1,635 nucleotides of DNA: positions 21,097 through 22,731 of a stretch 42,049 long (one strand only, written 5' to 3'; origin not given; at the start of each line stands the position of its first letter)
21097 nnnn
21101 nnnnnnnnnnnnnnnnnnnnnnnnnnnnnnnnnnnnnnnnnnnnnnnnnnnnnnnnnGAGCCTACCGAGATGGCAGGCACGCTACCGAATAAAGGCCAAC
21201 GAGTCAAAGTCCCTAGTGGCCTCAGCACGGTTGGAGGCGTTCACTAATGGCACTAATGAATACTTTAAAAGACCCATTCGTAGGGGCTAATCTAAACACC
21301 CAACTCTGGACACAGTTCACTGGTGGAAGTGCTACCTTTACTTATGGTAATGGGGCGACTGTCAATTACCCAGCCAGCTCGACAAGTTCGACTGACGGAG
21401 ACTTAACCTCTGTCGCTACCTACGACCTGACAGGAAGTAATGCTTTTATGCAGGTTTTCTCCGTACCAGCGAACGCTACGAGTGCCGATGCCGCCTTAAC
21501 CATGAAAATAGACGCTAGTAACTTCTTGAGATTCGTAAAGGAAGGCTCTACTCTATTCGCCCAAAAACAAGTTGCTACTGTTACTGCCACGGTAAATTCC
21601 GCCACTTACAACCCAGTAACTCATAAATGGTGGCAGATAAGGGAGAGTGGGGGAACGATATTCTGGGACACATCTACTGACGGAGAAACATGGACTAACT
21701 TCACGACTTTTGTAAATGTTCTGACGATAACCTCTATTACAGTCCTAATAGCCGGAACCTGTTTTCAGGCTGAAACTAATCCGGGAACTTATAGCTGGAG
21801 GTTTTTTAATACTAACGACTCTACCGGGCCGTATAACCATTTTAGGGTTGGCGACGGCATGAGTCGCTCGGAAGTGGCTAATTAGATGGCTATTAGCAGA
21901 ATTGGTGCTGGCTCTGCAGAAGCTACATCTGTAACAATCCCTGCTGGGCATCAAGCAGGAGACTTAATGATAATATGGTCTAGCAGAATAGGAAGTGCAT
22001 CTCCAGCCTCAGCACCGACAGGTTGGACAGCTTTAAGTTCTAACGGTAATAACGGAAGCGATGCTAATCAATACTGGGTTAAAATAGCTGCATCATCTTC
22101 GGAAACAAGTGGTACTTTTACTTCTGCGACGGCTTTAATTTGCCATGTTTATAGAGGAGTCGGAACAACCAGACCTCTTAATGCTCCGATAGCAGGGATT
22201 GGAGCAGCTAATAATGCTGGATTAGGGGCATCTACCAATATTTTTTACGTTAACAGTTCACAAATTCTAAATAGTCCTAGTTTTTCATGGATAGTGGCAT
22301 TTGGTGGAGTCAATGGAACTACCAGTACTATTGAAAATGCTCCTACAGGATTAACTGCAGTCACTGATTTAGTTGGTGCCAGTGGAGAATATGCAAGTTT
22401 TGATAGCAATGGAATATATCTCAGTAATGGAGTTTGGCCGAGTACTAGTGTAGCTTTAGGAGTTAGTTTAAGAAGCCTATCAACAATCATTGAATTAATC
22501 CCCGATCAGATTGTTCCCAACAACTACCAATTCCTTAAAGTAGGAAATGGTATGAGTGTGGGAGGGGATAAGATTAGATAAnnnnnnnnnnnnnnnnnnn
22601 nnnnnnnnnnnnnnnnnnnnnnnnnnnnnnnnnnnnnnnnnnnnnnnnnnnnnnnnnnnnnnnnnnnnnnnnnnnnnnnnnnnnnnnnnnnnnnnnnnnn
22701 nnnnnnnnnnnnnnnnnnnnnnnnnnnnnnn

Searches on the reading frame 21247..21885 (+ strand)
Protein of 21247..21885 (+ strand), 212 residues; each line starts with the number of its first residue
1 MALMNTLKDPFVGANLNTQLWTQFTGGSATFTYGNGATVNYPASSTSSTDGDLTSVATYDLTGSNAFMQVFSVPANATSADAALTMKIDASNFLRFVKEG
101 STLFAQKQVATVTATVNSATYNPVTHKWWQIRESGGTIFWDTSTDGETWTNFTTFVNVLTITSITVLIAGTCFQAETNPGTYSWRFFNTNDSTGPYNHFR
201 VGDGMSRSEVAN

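Call 32: search_protein_families(library=phrogs, max_evalue=0.001, proteins=[window:21247-21885:+])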
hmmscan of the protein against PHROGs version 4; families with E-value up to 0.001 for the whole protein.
window:21247-21885:+ (212 aa): 1 family
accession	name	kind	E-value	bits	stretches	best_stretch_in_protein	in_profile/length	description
phrog_14065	-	unknown function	1.6e-14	54.1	1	1-161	465-625/1152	-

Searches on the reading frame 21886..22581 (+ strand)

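Call 32: search_protein_families(library=phrogs, max_evalue=0.001, proteins=[window:21886-22581:+])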
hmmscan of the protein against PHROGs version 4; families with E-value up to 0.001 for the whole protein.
window:21886-22581:+ (231 aa): 2 families
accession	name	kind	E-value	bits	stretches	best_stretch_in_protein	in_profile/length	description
phrog_36177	-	unknown function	2.7e-21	77.3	1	4-206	19-213/503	-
phrog_13352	-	tail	4.1e-08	33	1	11-121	129-243/702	minor tail protein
